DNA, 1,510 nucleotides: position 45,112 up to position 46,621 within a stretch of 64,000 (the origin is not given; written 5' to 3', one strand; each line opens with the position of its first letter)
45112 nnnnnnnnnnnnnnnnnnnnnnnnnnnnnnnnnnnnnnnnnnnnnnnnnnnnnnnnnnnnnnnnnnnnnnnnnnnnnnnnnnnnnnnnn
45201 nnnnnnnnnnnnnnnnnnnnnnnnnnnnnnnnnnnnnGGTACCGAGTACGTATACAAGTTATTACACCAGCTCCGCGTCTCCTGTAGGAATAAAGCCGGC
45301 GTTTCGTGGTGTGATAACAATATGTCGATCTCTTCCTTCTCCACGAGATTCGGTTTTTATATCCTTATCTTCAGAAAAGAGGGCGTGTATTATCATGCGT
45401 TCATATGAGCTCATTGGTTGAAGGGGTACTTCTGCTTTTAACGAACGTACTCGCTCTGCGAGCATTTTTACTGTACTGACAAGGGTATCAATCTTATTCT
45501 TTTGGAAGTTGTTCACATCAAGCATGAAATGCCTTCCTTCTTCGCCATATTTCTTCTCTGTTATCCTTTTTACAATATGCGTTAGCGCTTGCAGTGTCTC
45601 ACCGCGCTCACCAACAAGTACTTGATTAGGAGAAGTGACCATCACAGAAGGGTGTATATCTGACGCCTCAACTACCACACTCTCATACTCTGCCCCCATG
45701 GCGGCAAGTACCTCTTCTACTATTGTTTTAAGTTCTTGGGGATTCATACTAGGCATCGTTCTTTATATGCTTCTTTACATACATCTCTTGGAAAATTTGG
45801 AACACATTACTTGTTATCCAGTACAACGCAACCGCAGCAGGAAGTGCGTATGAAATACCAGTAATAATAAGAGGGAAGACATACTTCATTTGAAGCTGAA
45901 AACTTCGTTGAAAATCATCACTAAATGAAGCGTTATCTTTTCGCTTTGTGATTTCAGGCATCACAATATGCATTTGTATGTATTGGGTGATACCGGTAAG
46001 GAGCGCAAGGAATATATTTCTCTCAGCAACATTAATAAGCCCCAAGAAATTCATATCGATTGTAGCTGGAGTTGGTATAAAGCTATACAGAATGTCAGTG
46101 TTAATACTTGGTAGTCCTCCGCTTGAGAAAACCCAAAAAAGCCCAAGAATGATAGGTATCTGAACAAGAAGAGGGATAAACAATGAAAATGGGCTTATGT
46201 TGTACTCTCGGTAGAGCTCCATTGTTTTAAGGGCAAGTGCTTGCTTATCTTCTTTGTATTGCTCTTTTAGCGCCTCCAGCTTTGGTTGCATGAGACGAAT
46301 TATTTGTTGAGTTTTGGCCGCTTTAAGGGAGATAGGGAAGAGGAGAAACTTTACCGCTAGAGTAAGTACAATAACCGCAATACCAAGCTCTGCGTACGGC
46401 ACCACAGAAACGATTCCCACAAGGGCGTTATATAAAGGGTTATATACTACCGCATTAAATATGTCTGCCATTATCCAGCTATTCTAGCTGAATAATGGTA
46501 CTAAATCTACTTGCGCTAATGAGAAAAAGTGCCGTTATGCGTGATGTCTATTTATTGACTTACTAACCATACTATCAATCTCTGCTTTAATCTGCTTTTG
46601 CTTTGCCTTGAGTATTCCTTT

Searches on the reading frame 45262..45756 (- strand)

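Call 5: search_protein_families(library=pfam, proteins=[window:45262-45756:-], max_evalue=1)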
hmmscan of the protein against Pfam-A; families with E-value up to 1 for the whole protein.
window:45262-45756:- (164 aa): 3 families
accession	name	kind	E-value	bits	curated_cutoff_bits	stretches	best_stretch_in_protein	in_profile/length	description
PF01424.28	R3H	-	5.1e-17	62.1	26.8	1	92-150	3-60/60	R3H domain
PF13083.13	KH_KhpA-B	-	0.0011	19.3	32.1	1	11-69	2-65/73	KhpA/KhpB, KH domain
PF07650.23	KH_2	-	0.067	13.5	22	1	12-71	5-63/78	KH domain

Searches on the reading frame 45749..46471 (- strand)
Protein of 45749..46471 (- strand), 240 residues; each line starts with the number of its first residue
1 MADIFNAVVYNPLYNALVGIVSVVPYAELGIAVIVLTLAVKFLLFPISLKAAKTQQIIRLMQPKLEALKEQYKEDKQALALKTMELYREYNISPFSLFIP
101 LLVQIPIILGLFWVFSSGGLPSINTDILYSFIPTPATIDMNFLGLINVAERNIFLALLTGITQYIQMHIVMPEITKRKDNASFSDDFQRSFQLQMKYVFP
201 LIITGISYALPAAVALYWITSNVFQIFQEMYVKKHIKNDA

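Call 5: search_protein_families(library=pfam, proteins=[window:45749-46471:-], max_evalue=1)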
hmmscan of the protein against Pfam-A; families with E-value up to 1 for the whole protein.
window:45749-46471:- (240 aa): 1 family
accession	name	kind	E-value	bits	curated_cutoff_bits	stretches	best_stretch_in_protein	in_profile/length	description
PF02096.25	60KD_IMP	-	3.4e-41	141.4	35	1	30-234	2-163/163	60Kd inner membrane protein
